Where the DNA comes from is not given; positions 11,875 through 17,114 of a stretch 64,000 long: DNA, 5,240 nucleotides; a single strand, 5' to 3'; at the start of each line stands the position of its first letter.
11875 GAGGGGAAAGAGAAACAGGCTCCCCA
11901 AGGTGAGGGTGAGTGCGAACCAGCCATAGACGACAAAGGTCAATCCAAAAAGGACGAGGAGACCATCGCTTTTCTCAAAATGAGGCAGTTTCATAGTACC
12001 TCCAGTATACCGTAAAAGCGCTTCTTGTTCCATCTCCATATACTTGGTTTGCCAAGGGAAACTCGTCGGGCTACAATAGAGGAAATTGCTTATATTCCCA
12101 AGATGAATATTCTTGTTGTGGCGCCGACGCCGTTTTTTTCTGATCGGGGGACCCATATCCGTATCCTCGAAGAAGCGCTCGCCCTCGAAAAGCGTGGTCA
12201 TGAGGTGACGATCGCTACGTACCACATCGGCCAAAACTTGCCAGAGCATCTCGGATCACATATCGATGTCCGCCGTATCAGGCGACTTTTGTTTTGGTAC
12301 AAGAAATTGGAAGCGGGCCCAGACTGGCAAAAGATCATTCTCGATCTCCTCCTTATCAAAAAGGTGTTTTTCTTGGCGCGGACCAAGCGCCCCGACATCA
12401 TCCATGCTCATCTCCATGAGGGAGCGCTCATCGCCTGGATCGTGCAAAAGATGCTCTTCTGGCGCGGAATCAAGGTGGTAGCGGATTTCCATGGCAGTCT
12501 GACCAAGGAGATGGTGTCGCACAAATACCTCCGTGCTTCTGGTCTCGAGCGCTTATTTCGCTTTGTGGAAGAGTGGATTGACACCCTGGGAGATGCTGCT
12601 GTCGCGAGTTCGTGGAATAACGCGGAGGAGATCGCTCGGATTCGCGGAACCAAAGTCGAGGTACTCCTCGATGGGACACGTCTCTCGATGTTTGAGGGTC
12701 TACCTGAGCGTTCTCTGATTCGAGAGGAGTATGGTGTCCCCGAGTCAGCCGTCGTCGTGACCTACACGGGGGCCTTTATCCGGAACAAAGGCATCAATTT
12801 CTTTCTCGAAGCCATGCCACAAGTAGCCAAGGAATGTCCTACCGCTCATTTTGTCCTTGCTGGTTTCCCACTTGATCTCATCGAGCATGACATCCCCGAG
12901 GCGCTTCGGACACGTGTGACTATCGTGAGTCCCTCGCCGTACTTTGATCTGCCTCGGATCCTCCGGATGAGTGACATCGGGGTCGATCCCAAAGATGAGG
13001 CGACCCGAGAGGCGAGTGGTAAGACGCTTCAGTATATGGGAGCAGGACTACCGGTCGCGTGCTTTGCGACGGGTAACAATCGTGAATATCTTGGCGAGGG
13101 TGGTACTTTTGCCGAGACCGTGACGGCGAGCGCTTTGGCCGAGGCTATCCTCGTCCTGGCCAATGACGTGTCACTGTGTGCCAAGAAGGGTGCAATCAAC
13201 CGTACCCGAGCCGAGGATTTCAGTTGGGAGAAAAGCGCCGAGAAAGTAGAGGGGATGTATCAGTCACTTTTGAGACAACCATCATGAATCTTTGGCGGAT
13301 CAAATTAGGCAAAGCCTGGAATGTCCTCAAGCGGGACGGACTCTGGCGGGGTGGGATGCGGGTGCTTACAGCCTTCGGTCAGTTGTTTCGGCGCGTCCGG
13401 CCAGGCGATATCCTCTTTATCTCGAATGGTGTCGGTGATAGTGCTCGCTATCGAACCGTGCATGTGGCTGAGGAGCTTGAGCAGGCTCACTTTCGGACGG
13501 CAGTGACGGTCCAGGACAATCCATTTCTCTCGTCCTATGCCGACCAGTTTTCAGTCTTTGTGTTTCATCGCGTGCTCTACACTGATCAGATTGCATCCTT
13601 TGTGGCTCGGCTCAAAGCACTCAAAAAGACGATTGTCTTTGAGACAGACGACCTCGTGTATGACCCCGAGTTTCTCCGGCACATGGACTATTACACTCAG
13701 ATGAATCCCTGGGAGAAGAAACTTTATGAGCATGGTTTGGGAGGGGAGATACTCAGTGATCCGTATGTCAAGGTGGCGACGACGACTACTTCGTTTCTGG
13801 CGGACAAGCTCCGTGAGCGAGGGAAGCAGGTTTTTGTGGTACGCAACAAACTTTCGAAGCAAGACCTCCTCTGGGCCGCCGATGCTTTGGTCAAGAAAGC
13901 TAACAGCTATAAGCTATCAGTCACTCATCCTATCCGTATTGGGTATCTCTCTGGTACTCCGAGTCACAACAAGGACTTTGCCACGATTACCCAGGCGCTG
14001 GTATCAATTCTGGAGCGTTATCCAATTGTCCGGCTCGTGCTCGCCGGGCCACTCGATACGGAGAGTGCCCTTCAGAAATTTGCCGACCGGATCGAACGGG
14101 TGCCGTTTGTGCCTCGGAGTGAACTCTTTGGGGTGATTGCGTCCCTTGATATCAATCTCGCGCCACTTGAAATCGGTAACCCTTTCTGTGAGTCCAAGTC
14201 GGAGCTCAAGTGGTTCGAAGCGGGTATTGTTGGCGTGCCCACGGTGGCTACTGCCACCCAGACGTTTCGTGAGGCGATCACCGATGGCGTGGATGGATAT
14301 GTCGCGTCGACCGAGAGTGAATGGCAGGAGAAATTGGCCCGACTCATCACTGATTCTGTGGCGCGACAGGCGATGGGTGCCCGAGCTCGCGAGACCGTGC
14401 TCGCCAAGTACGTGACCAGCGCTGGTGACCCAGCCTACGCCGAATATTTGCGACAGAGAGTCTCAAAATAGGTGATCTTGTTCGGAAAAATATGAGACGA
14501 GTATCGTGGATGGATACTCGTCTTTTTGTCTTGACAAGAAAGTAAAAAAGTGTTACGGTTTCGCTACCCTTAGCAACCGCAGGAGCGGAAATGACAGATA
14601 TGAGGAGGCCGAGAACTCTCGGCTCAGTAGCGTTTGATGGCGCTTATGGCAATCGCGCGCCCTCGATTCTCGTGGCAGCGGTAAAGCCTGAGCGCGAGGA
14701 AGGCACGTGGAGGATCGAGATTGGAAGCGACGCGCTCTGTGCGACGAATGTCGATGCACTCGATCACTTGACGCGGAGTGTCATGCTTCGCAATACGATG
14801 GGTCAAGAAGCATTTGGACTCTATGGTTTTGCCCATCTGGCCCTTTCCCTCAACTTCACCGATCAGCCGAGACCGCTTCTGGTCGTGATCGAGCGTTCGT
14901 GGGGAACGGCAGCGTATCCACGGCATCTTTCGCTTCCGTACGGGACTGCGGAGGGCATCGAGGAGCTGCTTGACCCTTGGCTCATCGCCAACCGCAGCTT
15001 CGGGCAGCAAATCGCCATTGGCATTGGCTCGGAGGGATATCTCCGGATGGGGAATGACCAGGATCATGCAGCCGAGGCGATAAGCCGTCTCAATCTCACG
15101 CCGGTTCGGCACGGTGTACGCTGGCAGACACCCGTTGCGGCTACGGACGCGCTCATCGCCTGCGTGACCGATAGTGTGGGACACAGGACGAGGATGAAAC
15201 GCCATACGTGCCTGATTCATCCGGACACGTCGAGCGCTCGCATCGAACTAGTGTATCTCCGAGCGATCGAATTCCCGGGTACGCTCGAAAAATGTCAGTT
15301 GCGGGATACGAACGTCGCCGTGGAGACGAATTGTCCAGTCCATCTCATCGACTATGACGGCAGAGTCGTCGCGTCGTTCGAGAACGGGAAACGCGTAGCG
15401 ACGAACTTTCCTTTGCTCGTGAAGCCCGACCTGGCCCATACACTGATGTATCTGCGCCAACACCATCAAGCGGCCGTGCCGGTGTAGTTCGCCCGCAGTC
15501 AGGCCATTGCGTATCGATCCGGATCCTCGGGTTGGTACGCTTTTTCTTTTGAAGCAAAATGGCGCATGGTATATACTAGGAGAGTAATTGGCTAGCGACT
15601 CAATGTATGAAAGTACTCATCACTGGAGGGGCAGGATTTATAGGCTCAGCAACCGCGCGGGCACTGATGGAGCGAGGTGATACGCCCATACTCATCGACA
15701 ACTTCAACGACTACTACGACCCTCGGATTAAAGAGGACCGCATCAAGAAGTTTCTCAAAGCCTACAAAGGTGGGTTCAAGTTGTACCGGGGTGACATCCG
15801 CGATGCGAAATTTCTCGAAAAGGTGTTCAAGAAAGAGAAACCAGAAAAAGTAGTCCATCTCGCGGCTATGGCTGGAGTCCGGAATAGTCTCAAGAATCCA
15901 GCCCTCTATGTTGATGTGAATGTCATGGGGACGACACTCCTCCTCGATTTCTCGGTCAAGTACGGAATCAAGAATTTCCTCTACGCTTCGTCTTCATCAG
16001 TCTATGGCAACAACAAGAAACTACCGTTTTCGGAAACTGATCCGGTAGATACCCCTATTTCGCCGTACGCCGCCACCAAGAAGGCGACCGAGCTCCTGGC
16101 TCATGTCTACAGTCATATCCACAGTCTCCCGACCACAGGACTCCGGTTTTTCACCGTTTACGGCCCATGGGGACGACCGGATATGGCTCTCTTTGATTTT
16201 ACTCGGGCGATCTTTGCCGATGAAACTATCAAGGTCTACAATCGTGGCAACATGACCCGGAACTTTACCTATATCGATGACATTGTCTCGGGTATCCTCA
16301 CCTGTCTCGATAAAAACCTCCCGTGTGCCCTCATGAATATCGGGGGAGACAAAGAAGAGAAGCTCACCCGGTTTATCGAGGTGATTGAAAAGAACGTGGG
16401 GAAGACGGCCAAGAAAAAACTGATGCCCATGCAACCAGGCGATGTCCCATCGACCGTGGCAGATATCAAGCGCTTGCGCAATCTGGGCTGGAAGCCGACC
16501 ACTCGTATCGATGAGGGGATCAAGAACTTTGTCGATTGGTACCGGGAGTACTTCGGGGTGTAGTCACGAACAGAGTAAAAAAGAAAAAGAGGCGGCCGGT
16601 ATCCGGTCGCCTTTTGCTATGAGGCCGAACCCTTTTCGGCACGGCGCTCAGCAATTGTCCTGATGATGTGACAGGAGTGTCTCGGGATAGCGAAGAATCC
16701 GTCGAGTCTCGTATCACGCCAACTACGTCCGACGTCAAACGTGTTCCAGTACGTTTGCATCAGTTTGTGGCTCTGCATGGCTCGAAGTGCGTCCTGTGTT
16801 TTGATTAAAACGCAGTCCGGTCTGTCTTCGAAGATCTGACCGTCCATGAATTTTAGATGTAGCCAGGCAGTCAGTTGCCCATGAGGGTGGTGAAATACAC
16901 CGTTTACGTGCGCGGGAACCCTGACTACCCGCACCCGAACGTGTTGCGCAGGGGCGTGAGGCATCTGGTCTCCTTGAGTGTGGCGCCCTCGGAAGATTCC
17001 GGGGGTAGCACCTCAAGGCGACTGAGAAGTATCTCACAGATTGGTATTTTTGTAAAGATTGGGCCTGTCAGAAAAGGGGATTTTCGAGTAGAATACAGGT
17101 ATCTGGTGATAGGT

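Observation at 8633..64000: A roughly 50 kb glycan mega-locus dominated by the lipid-phosphate-sugar / GT-C route rather than a classical Wzy O-antigen layout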

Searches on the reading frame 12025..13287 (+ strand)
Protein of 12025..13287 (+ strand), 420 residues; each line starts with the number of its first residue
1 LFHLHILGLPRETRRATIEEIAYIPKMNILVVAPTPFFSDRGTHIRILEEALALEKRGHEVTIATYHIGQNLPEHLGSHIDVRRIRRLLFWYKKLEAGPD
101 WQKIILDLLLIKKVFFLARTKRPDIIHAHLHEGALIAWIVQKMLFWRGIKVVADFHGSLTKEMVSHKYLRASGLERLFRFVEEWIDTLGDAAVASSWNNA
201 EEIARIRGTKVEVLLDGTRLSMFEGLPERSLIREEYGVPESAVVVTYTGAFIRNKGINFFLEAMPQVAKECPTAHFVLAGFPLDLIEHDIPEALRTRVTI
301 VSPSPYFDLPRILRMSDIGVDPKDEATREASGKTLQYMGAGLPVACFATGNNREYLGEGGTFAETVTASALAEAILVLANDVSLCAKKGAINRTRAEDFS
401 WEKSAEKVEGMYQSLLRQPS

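Call 4: search_protein_families(library=pfam, proteins=[window:12025-13287:+], max_evalue=0.01)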
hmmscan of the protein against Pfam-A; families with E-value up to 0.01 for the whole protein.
window:12025-13287:+ (420 aa): 5 families
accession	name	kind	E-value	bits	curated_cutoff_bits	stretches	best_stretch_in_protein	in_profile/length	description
PF13692.12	Glyco_trans_1_4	-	1.5e-16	61.4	27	1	244-381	3-142/142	Glycosyl transferases group 1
PF13439.12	Glyco_transf_4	-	1.6e-15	58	28.5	1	42-214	3-162/170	Glycosyltransferase Family 4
PF00534.26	Glycos_transf_1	-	5.9e-13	49.2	26.4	1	231-386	4-163/172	Glycosyl transferases group 1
PF13579.12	Glyco_trans_4_4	-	1.3e-11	45.5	29.7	1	42-208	2-146/158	Glycosyl transferase 4-like domain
PF13477.12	Glyco_trans_4_2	-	0.0021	18.7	23.4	1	48-158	14-109/139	Glycosyl transferase 4-like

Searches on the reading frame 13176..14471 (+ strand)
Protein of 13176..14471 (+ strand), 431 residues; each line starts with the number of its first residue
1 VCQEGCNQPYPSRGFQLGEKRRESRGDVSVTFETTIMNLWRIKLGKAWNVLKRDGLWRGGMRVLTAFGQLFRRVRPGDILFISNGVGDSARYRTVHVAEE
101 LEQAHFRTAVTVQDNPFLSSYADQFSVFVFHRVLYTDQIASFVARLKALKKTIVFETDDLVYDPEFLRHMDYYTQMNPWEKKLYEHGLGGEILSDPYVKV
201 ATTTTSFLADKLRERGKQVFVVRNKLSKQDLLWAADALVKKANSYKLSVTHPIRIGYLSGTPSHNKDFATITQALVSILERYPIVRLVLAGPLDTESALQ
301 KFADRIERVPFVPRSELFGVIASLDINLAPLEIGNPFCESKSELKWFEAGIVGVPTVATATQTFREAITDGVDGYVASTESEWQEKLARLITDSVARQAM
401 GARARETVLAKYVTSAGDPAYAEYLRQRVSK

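Call 4: search_protein_families(library=pfam, proteins=[window:13176-14471:+], max_evalue=0.01)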
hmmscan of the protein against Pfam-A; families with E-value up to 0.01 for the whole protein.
window:13176-14471:+ (431 aa): 3 families
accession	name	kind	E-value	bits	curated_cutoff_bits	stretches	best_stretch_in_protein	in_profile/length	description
PF13692.12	Glyco_trans_1_4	-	3.1e-13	50.6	27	1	254-393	3-142/142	Glycosyl transferases group 1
PF13524.12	Glyco_trans_1_2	-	2.6e-11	44.1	25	1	279-413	9-134/144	Glycosyl transferase-like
PF00534.26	Glycos_transf_1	-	1e-08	35.4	26.4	1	263-406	25-171/172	Glycosyl transferases group 1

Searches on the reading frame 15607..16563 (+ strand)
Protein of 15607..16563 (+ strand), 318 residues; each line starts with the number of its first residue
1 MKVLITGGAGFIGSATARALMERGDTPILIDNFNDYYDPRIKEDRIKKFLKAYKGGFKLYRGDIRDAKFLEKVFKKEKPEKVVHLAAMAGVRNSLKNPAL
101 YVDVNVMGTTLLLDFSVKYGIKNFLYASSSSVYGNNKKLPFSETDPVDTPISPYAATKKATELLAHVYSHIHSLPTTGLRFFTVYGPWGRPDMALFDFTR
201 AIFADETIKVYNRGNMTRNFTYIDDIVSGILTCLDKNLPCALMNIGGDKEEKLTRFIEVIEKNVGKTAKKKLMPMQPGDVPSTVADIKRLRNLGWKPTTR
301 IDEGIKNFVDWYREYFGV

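Call 4: search_protein_families(library=pfam, proteins=[window:15607-16563:+], max_evalue=0.01)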
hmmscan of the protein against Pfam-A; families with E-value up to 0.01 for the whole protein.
window:15607-16563:+ (318 aa): 9 families
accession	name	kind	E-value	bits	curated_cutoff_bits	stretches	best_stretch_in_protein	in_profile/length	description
PF16363.11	GDP_Man_Dehyd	-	4.9e-56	191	27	1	4-307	1-331/332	GDP-mannose 4,6 dehydratase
PF01370.27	Epimerase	-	4.5e-54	183.8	20.9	1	3-246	1-240/240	NAD dependent epimerase/dehydratase family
PF01073.25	3Beta_HSD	-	5.8e-20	71.9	22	1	4-228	1-223/280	3-beta hydroxysteroid dehydrogenase/isomerase family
PF02719.21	Polysacc_synt_2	-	4.6e-16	59.3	20.2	1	3-189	1-176/293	Polysaccharide biosynthesis protein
PF04321.23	RmlD_sub_bind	-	9.7e-15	54.8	27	1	1-238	1-201/287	RmlD substrate binding domain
PF07993.18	NAD_binding_4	-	1.5e-06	28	20.1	1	5-190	1-210/258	Male sterility protein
PF08659.16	KR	-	2.9e-05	24.5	22.6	1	3-137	3-145/180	KR domain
PF00106.31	adh_short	-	6.8e-05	22.9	26.6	1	3-92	3-88/195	short chain dehydrogenase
PF05368.20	NmrA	-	0.0026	17.8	27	0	2-129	4-107/298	NmrA-like family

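Call 79: search_protein_families(library=ncbifam, proteins=[window:15607-16563:+], max_evalue=0.001)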
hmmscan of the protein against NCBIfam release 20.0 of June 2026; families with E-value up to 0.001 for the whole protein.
window:15607-16563:+ (318 aa): 31 families (the best 25 are shown)
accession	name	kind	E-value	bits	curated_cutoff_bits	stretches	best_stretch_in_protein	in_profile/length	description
TIGR01179.1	galE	equivalog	3.7e-50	170.6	262.3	2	2-186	1-178/332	UDP-glucose 4-epimerase GalE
TIGR01181.1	dTDP_gluc_dehyt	equivalog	1.4e-49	168.9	365.1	1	2-314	1-313/321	dTDP-glucose 4,6-dehydratase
TIGR04180.1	EDH_00030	hypoth_equivalog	4e-37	127.9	475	1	3-297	1-294/297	NAD-dependent 4,6-dehydratase LegB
NF007956.0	PRK10675.1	subfamily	6.3e-37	127.5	394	2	1-186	1-182/338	UDP-glucose 4-epimerase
TIGR02197.1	heptose_epim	equivalog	8.2e-36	123.8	274.6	1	3-313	1-314/316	ADP-glyceromanno-heptose 6-epimerase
NF011728.1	PRK15181.1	equivalog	8.6e-32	110.5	760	1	3-313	18-338/348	Vi polysaccharide biosynthesis UDP-N-acetylglucosaminuronic acid C-4 epimerase TviC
NF007490.0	PRK10084.1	subfamily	1.7e-30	106.3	649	1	1-313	1-335/361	dTDP-glucose 4,6-dehydratase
NF007582.0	PRK10217.1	equivalog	7.2e-30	104.3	698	1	2-312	3-331/355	dTDP-glucose 4,6-dehydratase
TIGR02622.1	CDP_4_6_dhtase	equivalog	1.7e-24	86.6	278.45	1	2-315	6-333/352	CDP-glucose 4,6-dehydratase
NF047922.1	GDPFucSynFcl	equivalog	1.8e-22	80.2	500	1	63-313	38-302/308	GDP-L-fucose synthase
NF043036.1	ErythonDh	equivalog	8.5e-19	67.9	325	1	1-203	1-198/321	D-erythronate dehydrogenase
TIGR01472.1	gmd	equivalog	7.1e-17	61.6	415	1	3-176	3-177/342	GDP-mannose 4,6-dehydratase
NF042422.1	oxyalk_red_OleD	equivalog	1e-16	61.3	580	1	1-240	1-221/329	2-alkyl-3-oxoalkanoate reductase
NF008360.0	PRK11150.1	equivalog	2.2e-16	60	452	1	111-312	99-306/310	ADP-glyceromanno-heptose 6-epimerase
NF008872.0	PRK11908.1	equivalog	5.2e-16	58.6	294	1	1-314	2-337/349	bifunctional UDP-4-keto-pentose/UDP-xylose synthase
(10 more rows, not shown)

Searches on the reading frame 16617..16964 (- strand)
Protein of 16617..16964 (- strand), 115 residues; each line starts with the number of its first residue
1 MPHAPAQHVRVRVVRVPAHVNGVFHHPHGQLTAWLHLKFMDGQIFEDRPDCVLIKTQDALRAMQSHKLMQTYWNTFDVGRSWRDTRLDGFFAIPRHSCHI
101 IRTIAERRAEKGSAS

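Call 82: search_protein_families(library=pfam, proteins=[window:16617-16964:-], max_evalue=0.01)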
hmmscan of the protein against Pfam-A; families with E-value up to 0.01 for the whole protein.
window:16617-16964:- (115 aa): 0 families
